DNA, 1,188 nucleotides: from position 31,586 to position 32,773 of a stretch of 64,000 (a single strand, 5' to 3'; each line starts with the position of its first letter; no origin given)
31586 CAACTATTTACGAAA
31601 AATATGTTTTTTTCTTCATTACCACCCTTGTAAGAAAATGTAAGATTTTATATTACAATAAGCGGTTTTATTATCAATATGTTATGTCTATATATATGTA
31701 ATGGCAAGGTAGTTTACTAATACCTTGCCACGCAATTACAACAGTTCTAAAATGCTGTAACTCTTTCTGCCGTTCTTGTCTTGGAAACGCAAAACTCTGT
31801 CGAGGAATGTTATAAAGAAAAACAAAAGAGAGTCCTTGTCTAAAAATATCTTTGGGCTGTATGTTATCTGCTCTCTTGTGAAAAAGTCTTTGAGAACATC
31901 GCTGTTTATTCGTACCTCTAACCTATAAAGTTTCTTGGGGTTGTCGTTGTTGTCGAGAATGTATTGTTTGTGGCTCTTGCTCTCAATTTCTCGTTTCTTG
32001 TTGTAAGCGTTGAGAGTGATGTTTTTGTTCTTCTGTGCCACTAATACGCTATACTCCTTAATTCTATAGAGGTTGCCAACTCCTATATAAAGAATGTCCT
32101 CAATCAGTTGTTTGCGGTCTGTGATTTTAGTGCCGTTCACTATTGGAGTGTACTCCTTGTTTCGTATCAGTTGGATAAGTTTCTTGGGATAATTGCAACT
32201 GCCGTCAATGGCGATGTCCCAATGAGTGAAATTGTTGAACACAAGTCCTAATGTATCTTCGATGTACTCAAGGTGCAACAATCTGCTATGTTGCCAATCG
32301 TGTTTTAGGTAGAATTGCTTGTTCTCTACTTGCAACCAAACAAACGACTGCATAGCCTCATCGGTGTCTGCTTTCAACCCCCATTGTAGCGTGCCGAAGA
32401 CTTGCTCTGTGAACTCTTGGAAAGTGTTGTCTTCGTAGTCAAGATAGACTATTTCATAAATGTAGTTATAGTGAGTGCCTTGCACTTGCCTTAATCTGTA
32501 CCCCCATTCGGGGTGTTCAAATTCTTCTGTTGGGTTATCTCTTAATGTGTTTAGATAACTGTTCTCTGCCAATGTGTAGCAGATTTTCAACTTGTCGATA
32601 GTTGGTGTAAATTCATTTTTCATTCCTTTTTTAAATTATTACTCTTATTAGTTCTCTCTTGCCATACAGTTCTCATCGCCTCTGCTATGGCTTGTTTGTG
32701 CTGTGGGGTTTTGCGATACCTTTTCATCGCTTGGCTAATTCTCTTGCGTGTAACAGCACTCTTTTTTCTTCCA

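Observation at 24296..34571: Tandem accretion of small integrative elements at the 3' end of the guaA-like gene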

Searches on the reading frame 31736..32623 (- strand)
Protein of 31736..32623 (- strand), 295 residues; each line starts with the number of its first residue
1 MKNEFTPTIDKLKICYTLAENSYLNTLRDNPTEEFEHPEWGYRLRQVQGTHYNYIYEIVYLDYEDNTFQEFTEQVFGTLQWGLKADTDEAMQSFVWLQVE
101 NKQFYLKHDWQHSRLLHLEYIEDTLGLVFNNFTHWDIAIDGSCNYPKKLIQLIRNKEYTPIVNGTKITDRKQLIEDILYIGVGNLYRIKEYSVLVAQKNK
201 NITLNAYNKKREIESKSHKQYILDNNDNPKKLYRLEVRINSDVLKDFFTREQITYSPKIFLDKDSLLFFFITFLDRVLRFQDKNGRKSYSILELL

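Call 7: search_protein_families(library=pfam, proteins=[window:31736-32623:-], max_evalue=0.01)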
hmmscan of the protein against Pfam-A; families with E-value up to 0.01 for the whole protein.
window:31736-32623:- (295 aa): 0 families

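Call 14: find_encoding_contigs(protein=window:31736-32623:-, flank=10000, max_places=10)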
Protein window:31736-32623:- (295 aa): no gene with exactly this product is on record in the collection.

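Call 15: search_protein_families(library=phrogs, proteins=[window:31736-32623:-], max_evalue=0.01)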
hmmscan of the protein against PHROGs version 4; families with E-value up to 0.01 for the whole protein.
window:31736-32623:- (295 aa): 0 families

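Call 16: search_protein_families(library=ncbifam, proteins=[window:31736-32623:-], max_evalue=0.01)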
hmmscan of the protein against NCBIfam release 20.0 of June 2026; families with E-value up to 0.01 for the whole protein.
window:31736-32623:- (295 aa): 0 families

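Call 17: find_homologous_proteins(query=window:31736-32623:-, max_evalue=0.001)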
Query window:31736-32623:- (295 aa): 180 proteins with E <= 0.001 among 567 candidates; the best 120 are listed.
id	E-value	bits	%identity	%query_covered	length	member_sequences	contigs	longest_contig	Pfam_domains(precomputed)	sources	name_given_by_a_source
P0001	6.2e-187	638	95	100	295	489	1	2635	-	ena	-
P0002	1.5e-171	587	87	100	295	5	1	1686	-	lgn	-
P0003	3.1e-170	583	87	100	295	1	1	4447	-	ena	-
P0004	1.8e-169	581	86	100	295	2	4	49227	-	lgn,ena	-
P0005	4.1e-165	566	84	100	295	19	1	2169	-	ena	-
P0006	8.7e-129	447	85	78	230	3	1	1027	-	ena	-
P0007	7.2e-117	408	60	100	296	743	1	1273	-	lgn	-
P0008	6.3e-116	405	62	98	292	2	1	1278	-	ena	-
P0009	4.2e-115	402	60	98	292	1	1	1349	-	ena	-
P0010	6.5e-115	401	61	98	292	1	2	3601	-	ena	-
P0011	1.9e-114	400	61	98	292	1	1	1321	-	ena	-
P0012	1.0e-112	394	59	98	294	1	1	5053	-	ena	-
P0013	9.4e-110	385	59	99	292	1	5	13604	-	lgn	-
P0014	1.1e-109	384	59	99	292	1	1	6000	-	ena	-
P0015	1.3e-109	384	59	98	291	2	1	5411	-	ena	-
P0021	4.4e-109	382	59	99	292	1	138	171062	-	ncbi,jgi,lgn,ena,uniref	ncbi:hypothetical protein ACJEEO_09300 [Phocaeicola coprocola]|uniref:hypothetical protein n=1 Tax=P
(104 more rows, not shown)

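Call 21: search_solved_structures(query=A1, max_evalue=10)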
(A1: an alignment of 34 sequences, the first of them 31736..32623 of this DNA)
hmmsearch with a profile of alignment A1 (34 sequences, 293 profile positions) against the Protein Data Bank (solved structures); distinct sequences matched with E-value up to 10: 0.
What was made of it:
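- Tried and rejected: A profile search of PDB sequences found nothing (call 21).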

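Call 22: search_protein_families(library=pfam, alignment_id=A1, max_evalue=1)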
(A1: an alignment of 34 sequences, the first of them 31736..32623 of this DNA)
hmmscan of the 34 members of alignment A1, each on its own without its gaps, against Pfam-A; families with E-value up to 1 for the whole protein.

A. member 1, window:31736-32623:- (295 aa): 1 family
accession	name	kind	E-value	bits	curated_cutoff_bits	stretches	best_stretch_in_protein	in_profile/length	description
PF05144.20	Phage_CRI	-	0.038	14.1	21.7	1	190-248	156-222/232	Replication-associated protein G2P N-terminal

B. families by the number of members that match (of 34 scanned): 5 families
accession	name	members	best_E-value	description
PF05144.20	Phage_CRI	4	0.038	Replication-associated protein G2P N-terminal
PF02486.25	Rep_trans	2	0.047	Replication initiation factor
PF12565.13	DUF3747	1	0.029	Protein of unknown function (DUF3747)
PF21409.3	Ski2_beta-barrel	1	0.059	Ski2, beta-barrel domain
PF21058.3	Stereocilin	1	0.28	Stereocilin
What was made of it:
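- On Rep_trans (PF02486) rolling-circle initiators: E about 0.04 in 2 of 34 members (call 22).
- The Rep-like protein misses Pfam's Rep_trans threshold (call 22).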

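Call 23: find_encoding_contigs(protein=P0004, flank=10000, max_places=4)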
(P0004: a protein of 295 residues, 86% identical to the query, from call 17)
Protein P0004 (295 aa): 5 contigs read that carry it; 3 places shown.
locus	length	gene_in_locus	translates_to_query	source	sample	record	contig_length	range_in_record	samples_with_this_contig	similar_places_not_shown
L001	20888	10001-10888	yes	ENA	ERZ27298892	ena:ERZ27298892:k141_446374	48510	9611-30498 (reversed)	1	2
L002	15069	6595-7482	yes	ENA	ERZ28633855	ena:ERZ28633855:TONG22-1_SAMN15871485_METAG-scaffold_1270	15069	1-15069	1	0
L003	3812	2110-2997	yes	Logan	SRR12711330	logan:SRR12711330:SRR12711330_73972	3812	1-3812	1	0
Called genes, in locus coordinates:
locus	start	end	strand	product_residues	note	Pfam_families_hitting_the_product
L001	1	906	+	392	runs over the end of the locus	PF07221:GlcNAc_2-epim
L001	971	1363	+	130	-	PF03544:TonB_C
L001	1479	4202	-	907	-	PF01326:PPDK_N, PF00391:PEP-utilizers, PF02896:PEP-utilizers_C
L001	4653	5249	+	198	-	PF01025:GrpE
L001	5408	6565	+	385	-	PF00226:DnaJ, PF27659:CHP02642 (faint), PF01556:DnaJ_C, PF00684:DnaJ_CXXCXGXG, PF15777:Anti-TRAP (faint)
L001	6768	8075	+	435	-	PF00117:GATase, PF02540:NAD_synthase (weak), PF01171:ATP_bind_3 (weak), PF03054:tRNA_Me_trans (faint), PF06508:QueC (faint), PF00958:GMP_synt_C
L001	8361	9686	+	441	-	PF13102:Phage_int_SAM_5 (weak), PF00589:Phage_integrase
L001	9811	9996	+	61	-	-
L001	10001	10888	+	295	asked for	-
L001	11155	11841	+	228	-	PF00239:Resolvase, PF02796:HTH_7 (weak), PF13551:HTH_29 (faint)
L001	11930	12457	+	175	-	-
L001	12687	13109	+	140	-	-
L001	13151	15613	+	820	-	PF13491:FtsK_4TM, PF17854:FtsK_alpha, PF01580:FtsK_SpoIIIE, PF09397:FtsK_gamma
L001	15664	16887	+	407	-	PF01546:Peptidase_M20, PF07687:M20_dimer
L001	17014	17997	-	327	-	PF00551:Formyl_trans_N, PF02911:Formyl_trans_C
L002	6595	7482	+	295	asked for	-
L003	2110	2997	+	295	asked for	-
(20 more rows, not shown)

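Call 24: find_encoding_contigs(protein=P0021, flank=10000, max_places=6)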
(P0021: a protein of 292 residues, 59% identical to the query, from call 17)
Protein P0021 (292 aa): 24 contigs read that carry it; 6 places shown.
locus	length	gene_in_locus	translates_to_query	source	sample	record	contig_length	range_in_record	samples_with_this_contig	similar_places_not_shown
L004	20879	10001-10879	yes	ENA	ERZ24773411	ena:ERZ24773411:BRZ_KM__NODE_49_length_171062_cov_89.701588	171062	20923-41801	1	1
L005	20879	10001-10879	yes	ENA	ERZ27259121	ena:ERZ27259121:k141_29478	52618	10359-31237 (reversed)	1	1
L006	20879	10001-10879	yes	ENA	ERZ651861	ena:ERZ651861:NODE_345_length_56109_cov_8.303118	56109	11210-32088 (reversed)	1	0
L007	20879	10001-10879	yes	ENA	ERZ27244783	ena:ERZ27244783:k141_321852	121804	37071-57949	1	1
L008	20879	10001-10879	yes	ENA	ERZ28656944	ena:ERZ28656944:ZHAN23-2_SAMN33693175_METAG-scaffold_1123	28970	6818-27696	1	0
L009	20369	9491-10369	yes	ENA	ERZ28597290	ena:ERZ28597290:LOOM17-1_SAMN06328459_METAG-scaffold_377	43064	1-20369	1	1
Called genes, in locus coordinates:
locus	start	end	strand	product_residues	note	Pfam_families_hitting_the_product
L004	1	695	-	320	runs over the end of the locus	PF02588:YitT_membrane, PF19700:DUF6198 (faint), PF10035:DUF2179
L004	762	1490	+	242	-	PF13441:Gly-zipper_YMGG, PF13488:Gly-zipper_Omp (weak)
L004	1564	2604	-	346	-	PF00005:ABC_tran, PF02463:SMC_N (faint), PF13304:AAA_21 (weak)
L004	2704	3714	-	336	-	PF00044:Gp_dh_N, PF02800:Gp_dh_C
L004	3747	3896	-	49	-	-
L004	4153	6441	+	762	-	PF00933:Glyco_hydro_3, PF01915:Glyco_hydro_3_C, PF14310:Fn3-like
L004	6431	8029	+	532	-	PF00117:GATase, PF07722:Peptidase_C26, PF02540:NAD_synthase, PF00958:GMP_synt_C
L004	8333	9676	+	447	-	PF13102:Phage_int_SAM_5 (weak), PF00589:Phage_integrase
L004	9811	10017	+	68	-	-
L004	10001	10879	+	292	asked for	-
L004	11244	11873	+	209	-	PF00239:Resolvase, PF02796:HTH_7 (weak), PF13384:HTH_23 (faint)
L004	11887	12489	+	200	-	PF00583:Acetyltransf_1 (weak), PF13302:Acetyltransf_3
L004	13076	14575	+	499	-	-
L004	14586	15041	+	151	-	-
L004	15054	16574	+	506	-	-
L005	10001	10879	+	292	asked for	-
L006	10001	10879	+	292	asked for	-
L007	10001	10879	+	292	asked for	-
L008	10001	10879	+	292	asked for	-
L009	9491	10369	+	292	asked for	-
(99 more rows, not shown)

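Call 25: predict_structure(alignment_id=A1)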
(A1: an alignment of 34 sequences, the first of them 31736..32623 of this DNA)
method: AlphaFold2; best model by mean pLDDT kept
length: 295 residues; sequences in the alignment: 34
mean_pLDDT: 86.5   pTM: 0.86
mean pLDDT of the five models: 86.5, 86.3, 84.8, 79.3, 78.9
residues with pLDDT >= 90: 155; 70-90: 114; 50-70: 24; < 50: 2
segments of 3 or more residues with pLDDT < 50: none
pLDDT, mean of each block of 10 residues (from residue 1): 73 94 89 90 91 90 84 92 63 88 75 74 94 95 92 90 84 72 77 82 93 85 88 95 94 90 90 94 88 91
secondary structure, 60 per line:
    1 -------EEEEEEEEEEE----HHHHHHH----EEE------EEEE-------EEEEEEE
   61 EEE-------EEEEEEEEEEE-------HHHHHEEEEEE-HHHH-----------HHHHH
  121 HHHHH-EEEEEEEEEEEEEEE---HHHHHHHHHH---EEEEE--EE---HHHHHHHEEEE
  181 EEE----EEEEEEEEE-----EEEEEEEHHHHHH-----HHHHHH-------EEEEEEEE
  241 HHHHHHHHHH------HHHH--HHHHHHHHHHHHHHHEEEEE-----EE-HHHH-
elements in order: E8-18 H23-29 E34-36 E43-46 E54-63 E71-81 H89-93 E94-99 H101-104 H116-125 E127-141 H145-154 E158-162 H170-176 E177-183 E188-196 E202-208 H209-214 H220-225 E233-240 H241-250 H257-260 H263-277 E278-282 H291-294
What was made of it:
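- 31736..32623 (-): 295-aa Rep_trans-fold protein, a candidate rolling-circle initiator and/or relaxase. Invariant residues: Y207-x-K209-x-x-E212, D10, D140, E236. AlphaFold pLDDT 86.5 (call 25).
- On Rep_trans (PF02486) rolling-circle initiators: Model pLDDT is 86.5 (call 25).
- On MobT relaxases of integrative conjugative elements: The protein starts with strand 8-18 and has no extra N-terminal domain (call 25).
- The protein lacks the N-terminal HTH of the relaxases of integrative conjugative elements (call 25).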

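Call 27: search_dna_similar(query=window:31736-32623:-, collection=plasmids, mode=protein, max_evalue=0.001)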
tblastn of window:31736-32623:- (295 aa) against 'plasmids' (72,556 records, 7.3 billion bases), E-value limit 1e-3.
No match.
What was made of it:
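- Closest known: Rolling-circle plasmid initiators of the Rep_trans family. Different: No relative in 72,556 plasmid records (call 27).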

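Call 28: fold_search(model_id=the predicted structure, library=pdb)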
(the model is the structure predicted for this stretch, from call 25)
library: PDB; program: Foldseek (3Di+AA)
matches with E <= 10: 663; with E <= 0.001: 19
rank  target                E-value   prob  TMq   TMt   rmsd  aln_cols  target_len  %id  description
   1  4cij_C                4.8e-08  1.00  0.49  0.54   7.1       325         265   10  Structure of Rolling Circle Replication Initiator Protein from Geobacillus stearothermophilus. (released 2014-12-24)
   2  4cij_A                1.1e-07  1.00  0.48  0.52   8.4       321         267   11  Structure of Rolling Circle Replication Initiator Protein from Geobacillus stearothermophilus. (released 2014-12-24)
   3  4cij_B                1.5e-07  1.00  0.46  0.50   8.5       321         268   12  Structure of Rolling Circle Replication Initiator Protein from Geobacillus stearothermophilus. (released 2014-12-24)
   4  4cij_D                2.2e-07  1.00  0.47  0.51   8.3       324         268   12  Structure of Rolling Circle Replication Initiator Protein from Geobacillus stearothermophilus. (released 2014-12-24)
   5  4cwc_A                1.1e-06  1.00  0.44  0.47   6.6       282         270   11  Structure of Rolling Circle Replication Initiator Protein (RepDE) from Staphylococcus aureus (released 2015-04-15)
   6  4cwe_A                1.2e-05  1.00  0.40  0.43   6.1       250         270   16  Structural studies of rolling circle replication initiation protein from Staphylococcus aureus (released 2015-04-15)
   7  7edx_P                3.1e-04  1.00  0.27  0.40  10.9       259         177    6  p53-bound TFIID-based core PIC on HDM2 promoter (released 2021-05-05)
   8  8iue_U                3.3e-04  1.00  0.27  0.39  10.9       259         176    7  RNA polymerase III pre-initiation complex melting complex 1 (released 2023-05-24)
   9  1jfi_C                4.1e-04  1.00  0.28  0.41  10.9       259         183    8  Crystal Structure of the NC2-TBP-DNA Ternary Complex (released 2001-07-11)
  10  3oc3_C                4.6e-04  1.00  0.28  0.40  11.3       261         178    7  Crystal structure of the Mot1 N-terminal domain in complex with TBP (released 2011-07-13)
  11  5iy6_P                6.2e-04  0.99  0.27  0.38  11.0       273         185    8  Human holo-PIC in the closed state (released 2016-05-18)
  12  4rod_B                6.9e-04  1.00  0.28  0.42   9.6       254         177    7  Human TFIIB-related factor 2 (Brf2) and TBP bound to TRNAU1 promoter (released 2015-12-30)
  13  7egb_P                7.3e-04  0.99  0.28  0.40  10.0       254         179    9  TFIID-based holo PIC on SCP promoter (released 2021-05-05)
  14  2z8u_B                7.3e-04  0.99  0.26  0.38  11.6       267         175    6  Methanococcus jannaschii TBP (released 2008-08-26)
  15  8h5b_B                7.3e-04  0.99  0.28  0.42  11.1       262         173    8  The cryo-EM structure of nuclear transport receptor Kap114p complex with yeast TATA-box binding protein (released 2023-09-20)
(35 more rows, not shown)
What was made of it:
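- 31736..32623 (-): Foldseek best hits 4CIJ, 4CWC and 4CWE, E 5e-8 to 1e-5 (call 28).
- On Rep_trans (PF02486) rolling-circle initiators: Foldseek top six hits are 4CIJ, 4CWC and 4CWE (E 5e-8 to 1e-5, TM-score 0.40-0.49), followed by TBP folds (call 28).
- Closest known: Rolling-circle plasmid initiators of the Rep_trans family. Same: Fold (call 28).
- Fold matches 4CIJ, 4CWC and 4CWE (calls 25, 28). The TM-scores are moderate, 0.40-0.49 (call 28).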

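Call 29: search_dna_similar(query=window:31736-32623:-, collection=phages, mode=protein, max_evalue=0.001)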
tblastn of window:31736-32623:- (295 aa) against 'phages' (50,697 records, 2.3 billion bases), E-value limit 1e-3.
No match.

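Call 30: find_related_loci(query=A1, collection=genome_contigs, flank=10000)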
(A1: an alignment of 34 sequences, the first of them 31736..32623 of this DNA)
Query A1 (295 aa) in genome_contigs; peptide patterns used: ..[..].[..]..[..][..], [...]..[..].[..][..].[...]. (x = any residue, [..] = any of these).
77 stretches matched a pattern; 40 encode a relative of the query (tblastn E <= 1e-3); 40 distinct loci.
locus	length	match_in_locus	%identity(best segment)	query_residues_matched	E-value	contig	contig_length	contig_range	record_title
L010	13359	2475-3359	96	1-295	0e+0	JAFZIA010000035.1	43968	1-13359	MAG: Bacteroidaceae bacterium isolate RGIG7785 Water_buffalos_Rectum.Co__c488420, whole genome shotgun sequence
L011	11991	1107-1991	96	1-295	0e+0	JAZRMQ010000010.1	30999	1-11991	MAG: Bacteroidaceae bacterium isolate T1900045422_YK20190112.MAGScoT_cleanbin_000011 SGB_7051_k141_1154925, whole genome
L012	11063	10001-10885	94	1-295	0e+0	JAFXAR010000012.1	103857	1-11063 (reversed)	MAG: Bacteroidaceae bacterium isolate RGIG6243 Sheep_Rectum-2__c110731, whole genome shotgun sequence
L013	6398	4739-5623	93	1-295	0e+0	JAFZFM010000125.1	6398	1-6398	MAG: Bacteroidaceae bacterium isolate RGIG7719 Water_buffalos_Rectum-3__c232098, whole genome shotgun sequence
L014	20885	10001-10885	94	1-295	0e+0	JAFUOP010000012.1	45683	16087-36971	MAG: Bacteroidaceae bacterium isolate RGIG4684 Roe_deer_Rectum-5__c775, whole genome shotgun sequence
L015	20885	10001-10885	93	1-295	0e+0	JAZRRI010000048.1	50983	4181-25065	MAG: Bacteroidaceae bacterium isolate T1900045355_YK20190045.MAGScoT_cleanbin_000035 SGB_6786_k141_2594994, whole genome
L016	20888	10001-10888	61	1-295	1e-123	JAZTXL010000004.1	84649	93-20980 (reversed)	MAG: Alloprevotella sp. isolate T1900045330_YK20190019.MAGScoT_cleanbin_000006 SGB_6513_k141_1334875, whole genome shotg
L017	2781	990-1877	61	1-295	2e-128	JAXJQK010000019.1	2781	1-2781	MAG: Acutalibacteraceae bacterium isolate DOME_MAG_2406 2406_C0206_k141_31824, whole genome shotgun sequence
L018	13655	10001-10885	61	3-295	6e-123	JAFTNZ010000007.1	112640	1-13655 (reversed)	MAG: Bacteroidaceae bacterium isolate RGIG3992 Roe_deer_Cecum-4__c735, whole genome shotgun sequence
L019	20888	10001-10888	61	1-295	9e-123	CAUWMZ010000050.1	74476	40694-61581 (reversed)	MAG: uncultured Parabacteroides sp. isolate SRS10476986__bin82 genome assembly, contig: SRS10476986_NODE_233_length_7447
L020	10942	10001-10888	61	1-295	9e-123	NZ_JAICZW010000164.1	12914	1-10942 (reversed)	MAG: Bacteroides sp. isolate SC0300_S1_9 SC0300_S1_9_contig_164, whole genome shotgun sequence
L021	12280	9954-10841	61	1-295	2e-122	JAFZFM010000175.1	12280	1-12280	MAG: Bacteroidaceae bacterium isolate RGIG7719 Water_buffalos_Rectum-3__c350101, whole genome shotgun sequence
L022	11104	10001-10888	60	1-295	2e-122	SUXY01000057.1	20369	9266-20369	MAG: Bacteroides sp. isolate SIG136 NODE_737_length_20369_cov_5.524443, whole genome shotgun sequence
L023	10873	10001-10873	61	1-290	2e-120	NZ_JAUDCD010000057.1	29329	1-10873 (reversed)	Bacteroides gallinaceum strain ET474 ET474_scaffold_57, whole genome shotgun sequence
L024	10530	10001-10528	96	1-176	7e-115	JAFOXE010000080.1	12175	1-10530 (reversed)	MAG: Paraprevotella sp. isolate RGIG880 Dairy_cattle_Rectum-2__c171631, whole genome shotgun sequence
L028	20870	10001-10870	54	8-295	1e-93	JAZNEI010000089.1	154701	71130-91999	MAG: Bacteroidaceae bacterium isolate T1900044722_TS20190188.MAGScoT_cleanbin_000007 SGB_1911_k141_1023787, whole genome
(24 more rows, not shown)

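Call 44: search_protein_families(library=pfam, proteins=[L028:6093-6956:-, L028:7115-7837:-, L028:7964-8677:+, L028:8670-9353:+, L028:11790-13571:-, L028:14108-14746:+, L028:15054-16694:+, L028:17333-18277:+, L028:3572-5875:-, L028:11125-11316:+], max_evalue=0.001)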
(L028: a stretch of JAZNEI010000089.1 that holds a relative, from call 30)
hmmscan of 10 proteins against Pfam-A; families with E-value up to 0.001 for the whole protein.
L028:6093-6956:- (287 aa): 0 families

L028:7115-7837:- (240 aa): 1 family
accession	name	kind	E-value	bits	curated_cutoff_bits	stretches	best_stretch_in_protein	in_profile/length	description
PF01925.25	TauE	-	7.5e-24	85.1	32.6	1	7-236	1-235/237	Sulfite exporter TauE/SafE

L028:7964-8677:+ (237 aa): 1 family
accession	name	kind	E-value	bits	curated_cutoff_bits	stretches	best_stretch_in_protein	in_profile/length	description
PF02592.20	Vut_1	-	1.3e-45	156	27.2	1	60-222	1-152/152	Putative vitamin uptake transporter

L028:8670-9353:+ (227 aa): 0 families

L028:11790-13571:- (593 aa): 2 families
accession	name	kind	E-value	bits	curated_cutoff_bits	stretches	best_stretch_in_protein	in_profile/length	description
PF04471.18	Mrr_cat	-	1.1e-29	103.2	21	1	457-570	4-114/115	Restriction endonuclease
PF22722.2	NA-iREase1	-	1.7e-11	44.5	27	1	467-545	3-79/106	NACHT-associated inactive Restriction Endonuclease 1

L028:14108-14746:+ (212 aa): 3 families
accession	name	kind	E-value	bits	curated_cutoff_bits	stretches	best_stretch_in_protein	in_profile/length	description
PF00239.26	Resolvase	-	2.5e-33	115.7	23.3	1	9-157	2-144/145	Resolvase, N terminal domain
PF02796.21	HTH_7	-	5e-06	27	23.8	1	173-206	8-41/45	Helix-turn-helix domain of resolvase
PF01371.25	Trp_repressor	-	0.0008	19.9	27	0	178-209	40-72/88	Trp repressor protein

L028:15054-16694:+ (546 aa): 3 families
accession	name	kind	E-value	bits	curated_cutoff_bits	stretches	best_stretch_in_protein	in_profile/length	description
PF00239.26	Resolvase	-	1e-22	81.2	23.3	1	28-174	2-144/145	Resolvase, N terminal domain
PF07508.19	Recombinase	-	6e-07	30.1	21.1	1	201-277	5-97/102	Recombinase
PF13408.12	Zn_ribbon_recom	-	0.00024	21.8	25.3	1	293-334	1-47/58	Recombinase zinc beta ribbon domain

L028:17333-18277:+ (314 aa): 2 families
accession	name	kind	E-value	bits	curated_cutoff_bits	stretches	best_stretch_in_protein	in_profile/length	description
PF13102.12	Phage_int_SAM_5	-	1.9e-20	73.5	22.3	1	104-202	1-97/98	Phage integrase SAM-like domain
PF17293.8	Arm-DNA-bind_5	-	8.4e-19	68.3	22.6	1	6-91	1-85/87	Arm DNA-binding domain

L028:3572-5875:- (767 aa): 5 families
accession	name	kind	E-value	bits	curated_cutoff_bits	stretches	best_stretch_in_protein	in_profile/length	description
PF00593.30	TonB_dep_Rec_b-barrel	-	2.6e-28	100.5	27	1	280-731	18-436/436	TonB dependent receptor-like, beta-barrel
PF13715.12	CarbopepD_reg_2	-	2.4e-26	92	32.2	1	32-119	1-88/88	CarboxypepD_reg-like domain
PF07715.20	Plug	-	6e-22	78.6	23.9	1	128-234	2-107/107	TonB-dependent Receptor Plug Domain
PF13620.12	CarboxypepD_reg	-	7.2e-15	55.5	32.3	1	32-108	2-82/82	Carboxypeptidase regulatory-like domain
PF08308.17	PEGA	-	7.2e-05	23.1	20.8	1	71-110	31-70/71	PEGA domain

L028:11125-11316:+ (63 aa): 0 families

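Call 54: search_protein_families(library=padloc, proteins=[window:31736-32623:-], max_evalue=0.01)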
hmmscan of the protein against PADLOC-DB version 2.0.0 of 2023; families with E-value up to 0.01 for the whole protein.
window:31736-32623:- (295 aa): 0 families
